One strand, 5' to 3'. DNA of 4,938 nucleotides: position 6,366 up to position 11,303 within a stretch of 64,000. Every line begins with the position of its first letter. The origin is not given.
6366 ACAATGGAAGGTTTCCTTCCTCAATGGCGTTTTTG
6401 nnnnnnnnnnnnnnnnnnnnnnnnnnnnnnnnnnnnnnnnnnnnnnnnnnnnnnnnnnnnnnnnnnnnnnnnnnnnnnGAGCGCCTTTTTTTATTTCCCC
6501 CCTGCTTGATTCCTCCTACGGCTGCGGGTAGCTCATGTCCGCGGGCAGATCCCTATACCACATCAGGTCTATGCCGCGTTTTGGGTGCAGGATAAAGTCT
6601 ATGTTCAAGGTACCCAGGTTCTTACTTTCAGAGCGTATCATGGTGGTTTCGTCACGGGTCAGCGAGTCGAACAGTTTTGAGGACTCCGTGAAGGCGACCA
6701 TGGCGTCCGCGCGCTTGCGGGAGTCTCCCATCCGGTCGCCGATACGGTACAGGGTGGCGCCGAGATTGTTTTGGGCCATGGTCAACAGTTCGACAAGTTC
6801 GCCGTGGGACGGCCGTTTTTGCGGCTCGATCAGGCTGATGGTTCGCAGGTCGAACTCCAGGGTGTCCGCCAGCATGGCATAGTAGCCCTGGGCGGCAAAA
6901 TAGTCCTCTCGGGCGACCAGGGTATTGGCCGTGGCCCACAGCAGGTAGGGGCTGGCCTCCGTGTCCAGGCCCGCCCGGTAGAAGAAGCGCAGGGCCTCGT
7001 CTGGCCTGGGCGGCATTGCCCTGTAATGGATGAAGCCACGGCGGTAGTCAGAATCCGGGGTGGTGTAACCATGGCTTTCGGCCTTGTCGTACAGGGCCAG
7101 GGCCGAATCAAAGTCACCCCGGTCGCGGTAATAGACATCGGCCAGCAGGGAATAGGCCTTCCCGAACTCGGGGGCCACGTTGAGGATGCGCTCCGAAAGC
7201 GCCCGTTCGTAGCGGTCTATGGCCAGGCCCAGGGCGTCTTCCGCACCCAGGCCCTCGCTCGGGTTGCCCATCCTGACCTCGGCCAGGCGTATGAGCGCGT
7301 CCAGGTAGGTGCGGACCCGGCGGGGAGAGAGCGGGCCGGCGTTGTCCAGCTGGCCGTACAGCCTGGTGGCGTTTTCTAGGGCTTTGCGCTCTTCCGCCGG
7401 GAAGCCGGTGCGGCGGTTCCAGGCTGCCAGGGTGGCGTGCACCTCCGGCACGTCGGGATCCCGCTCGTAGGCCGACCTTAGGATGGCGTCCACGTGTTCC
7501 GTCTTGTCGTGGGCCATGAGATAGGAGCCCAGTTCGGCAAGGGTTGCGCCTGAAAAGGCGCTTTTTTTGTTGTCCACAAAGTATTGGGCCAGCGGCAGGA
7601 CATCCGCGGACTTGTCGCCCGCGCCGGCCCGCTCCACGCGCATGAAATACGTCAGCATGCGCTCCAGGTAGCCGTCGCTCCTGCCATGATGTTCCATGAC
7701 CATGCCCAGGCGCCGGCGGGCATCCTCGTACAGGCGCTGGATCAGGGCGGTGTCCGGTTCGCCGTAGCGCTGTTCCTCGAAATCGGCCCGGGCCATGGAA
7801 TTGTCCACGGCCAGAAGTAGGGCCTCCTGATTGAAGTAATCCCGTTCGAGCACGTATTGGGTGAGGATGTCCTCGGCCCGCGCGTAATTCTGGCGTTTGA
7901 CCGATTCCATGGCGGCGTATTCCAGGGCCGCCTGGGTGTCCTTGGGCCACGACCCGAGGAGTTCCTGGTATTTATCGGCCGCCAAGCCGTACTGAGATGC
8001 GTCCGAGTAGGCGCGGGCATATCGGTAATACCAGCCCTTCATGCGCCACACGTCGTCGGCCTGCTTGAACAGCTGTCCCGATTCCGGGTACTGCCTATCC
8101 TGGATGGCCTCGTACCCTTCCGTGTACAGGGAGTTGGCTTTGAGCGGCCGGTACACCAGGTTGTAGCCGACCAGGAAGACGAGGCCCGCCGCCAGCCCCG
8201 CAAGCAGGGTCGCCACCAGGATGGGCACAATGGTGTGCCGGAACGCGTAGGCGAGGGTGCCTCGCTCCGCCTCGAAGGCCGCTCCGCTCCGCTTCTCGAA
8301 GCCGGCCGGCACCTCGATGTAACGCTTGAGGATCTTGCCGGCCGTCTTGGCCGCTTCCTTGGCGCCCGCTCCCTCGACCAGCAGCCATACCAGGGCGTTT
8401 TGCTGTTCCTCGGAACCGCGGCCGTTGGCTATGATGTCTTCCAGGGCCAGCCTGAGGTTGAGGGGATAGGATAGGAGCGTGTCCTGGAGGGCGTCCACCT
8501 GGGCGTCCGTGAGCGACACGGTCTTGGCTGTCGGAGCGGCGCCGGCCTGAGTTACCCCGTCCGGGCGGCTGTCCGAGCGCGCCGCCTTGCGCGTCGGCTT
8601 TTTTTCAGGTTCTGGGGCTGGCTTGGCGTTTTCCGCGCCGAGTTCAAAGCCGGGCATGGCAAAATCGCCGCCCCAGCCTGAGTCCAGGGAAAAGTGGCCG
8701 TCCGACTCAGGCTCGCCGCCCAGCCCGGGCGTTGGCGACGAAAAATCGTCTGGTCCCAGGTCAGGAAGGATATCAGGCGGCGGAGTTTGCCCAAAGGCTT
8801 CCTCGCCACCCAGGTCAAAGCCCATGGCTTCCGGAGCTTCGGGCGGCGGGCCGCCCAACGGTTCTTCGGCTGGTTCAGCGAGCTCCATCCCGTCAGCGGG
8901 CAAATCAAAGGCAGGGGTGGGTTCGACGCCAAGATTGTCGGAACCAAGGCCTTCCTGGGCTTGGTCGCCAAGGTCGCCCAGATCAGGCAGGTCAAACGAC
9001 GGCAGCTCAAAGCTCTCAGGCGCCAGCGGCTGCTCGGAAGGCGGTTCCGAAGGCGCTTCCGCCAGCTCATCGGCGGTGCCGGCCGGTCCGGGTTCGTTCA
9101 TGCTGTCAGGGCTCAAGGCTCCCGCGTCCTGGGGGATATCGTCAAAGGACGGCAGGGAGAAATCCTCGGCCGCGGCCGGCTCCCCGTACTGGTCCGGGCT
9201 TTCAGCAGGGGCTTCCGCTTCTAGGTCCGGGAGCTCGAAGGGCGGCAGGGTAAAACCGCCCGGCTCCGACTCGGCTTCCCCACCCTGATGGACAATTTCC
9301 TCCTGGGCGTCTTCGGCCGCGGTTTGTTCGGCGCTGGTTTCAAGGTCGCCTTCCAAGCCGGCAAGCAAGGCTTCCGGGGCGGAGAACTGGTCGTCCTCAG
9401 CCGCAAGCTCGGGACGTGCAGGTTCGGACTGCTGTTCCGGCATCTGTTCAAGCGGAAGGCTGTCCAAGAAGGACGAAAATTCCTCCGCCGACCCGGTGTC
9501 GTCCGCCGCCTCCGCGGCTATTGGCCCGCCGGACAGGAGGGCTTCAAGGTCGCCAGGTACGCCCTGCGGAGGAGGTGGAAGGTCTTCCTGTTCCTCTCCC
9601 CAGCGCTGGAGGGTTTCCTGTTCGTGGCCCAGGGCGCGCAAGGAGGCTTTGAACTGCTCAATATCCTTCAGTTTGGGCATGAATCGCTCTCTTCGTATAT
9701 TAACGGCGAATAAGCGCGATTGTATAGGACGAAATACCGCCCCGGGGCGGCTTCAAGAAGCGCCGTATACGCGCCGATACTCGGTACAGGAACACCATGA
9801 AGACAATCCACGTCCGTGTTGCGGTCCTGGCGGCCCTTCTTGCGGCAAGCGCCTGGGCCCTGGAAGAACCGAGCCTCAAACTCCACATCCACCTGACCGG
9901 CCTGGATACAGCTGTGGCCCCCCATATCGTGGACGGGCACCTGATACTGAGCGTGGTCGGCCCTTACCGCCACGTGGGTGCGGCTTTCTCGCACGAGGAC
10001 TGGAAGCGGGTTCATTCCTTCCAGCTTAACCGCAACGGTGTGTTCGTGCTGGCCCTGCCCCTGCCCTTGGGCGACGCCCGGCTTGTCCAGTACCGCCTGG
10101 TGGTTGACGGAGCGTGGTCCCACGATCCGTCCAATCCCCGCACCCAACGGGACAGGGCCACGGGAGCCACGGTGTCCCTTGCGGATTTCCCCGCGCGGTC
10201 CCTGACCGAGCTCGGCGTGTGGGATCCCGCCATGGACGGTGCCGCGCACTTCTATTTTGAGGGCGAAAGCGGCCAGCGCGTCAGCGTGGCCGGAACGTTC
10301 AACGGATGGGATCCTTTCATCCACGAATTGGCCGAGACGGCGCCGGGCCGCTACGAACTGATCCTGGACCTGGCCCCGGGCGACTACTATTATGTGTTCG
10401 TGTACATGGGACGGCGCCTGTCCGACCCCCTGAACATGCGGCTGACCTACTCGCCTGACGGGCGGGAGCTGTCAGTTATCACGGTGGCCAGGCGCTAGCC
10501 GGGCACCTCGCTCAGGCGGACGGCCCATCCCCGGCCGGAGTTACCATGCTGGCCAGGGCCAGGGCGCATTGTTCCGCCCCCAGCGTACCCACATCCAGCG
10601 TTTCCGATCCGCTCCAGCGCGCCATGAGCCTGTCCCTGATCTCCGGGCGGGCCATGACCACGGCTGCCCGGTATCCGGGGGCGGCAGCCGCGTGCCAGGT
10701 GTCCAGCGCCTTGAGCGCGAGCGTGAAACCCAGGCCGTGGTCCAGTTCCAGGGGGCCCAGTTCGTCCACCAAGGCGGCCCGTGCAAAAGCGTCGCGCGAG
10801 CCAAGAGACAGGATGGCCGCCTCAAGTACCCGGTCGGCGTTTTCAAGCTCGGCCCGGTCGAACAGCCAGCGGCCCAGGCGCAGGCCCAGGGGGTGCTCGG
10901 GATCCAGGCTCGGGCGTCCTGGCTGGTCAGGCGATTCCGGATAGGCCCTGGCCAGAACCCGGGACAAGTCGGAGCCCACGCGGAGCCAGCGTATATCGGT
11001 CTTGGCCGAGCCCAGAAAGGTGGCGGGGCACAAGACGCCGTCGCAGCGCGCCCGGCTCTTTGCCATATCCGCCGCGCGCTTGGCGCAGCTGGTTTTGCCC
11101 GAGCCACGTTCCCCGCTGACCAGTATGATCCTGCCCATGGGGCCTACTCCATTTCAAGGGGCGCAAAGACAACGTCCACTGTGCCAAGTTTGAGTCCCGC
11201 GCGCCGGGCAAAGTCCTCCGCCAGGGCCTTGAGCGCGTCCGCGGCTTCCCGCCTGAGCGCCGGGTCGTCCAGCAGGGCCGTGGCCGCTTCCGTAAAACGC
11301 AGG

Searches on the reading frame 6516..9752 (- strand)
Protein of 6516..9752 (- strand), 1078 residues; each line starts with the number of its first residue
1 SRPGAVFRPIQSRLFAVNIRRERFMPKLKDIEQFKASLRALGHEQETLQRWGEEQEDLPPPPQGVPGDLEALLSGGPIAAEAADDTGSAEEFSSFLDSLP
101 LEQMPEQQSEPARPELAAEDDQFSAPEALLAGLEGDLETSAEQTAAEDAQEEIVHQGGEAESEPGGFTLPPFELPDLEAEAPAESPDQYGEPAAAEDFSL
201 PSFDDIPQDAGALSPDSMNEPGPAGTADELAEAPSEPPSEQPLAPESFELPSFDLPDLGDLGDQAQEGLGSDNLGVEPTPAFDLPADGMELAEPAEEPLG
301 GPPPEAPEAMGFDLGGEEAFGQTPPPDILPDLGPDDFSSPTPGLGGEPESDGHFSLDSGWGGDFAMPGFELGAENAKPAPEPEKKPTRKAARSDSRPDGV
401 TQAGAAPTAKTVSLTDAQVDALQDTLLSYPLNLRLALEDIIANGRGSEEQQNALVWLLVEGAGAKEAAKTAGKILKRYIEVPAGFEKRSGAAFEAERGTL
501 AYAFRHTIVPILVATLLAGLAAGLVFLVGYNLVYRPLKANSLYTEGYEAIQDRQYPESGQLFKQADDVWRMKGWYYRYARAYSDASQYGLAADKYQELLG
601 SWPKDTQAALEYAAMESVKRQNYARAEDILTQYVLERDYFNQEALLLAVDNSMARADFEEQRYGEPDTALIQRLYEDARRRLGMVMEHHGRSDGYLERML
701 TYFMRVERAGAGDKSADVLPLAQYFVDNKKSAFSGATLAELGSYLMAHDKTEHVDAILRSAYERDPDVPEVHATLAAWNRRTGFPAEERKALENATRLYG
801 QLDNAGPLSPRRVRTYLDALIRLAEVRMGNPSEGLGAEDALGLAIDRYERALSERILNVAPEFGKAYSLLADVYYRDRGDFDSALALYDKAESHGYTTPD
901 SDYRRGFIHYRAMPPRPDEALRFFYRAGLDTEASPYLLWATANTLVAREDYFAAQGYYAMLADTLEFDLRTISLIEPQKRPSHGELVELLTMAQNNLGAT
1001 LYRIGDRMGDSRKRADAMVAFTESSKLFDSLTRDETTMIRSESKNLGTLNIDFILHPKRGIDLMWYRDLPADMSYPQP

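Call 41: search_protein_families(library=pfam, proteins=[window:6516-9752:-], max_evalue=0.001)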
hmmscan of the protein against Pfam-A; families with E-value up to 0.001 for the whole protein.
window:6516-9752:- (1078 aa): 1 family
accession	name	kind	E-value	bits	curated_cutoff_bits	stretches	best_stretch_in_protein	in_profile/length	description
PF13428.12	TPR_14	-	0.00019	22.2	23.5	0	738-777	4-43/44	Tetratricopeptide repeat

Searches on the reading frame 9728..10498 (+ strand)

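Call 41: search_protein_families(library=pfam, proteins=[window:9728-10498:+], max_evalue=0.001)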
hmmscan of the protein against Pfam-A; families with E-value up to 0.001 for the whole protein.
window:9728-10498:+ (256 aa): 2 families
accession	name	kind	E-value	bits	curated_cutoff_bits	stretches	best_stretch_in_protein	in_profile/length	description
PF16561.11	AMPK1_CBM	-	1.4e-12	48.1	26.8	2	181-234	10-61/85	Glycogen recognition site of AMP-activated protein kinase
PF02922.24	CBM_48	-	0.00012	22.8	22.4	0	182-224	22-68/83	Carbohydrate-binding module 48 (Isoamylase N-terminal domain)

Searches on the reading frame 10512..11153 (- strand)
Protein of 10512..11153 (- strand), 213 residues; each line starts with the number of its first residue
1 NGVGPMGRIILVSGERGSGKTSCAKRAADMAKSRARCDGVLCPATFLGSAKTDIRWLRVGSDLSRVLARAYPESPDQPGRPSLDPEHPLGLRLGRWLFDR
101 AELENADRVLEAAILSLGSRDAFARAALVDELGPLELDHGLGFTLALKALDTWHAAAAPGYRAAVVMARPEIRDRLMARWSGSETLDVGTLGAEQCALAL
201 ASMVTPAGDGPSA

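Call 41: search_protein_families(library=pfam, proteins=[window:10512-11153:-], max_evalue=0.001)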
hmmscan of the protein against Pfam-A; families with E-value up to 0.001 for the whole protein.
window:10512-11153:- (213 aa): 3 families
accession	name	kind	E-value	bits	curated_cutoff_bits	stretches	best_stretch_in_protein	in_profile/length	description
PF03266.21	NTPase_1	-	0.0001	22.6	23.9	1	10-137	2-109/168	NTPase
PF13191.12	AAA_16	-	0.00011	23.2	32.6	1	6-47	23-70/167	AAA ATPase domain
PF13401.12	AAA_22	-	0.00023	21.9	27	1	8-59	6-56/130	AAA domain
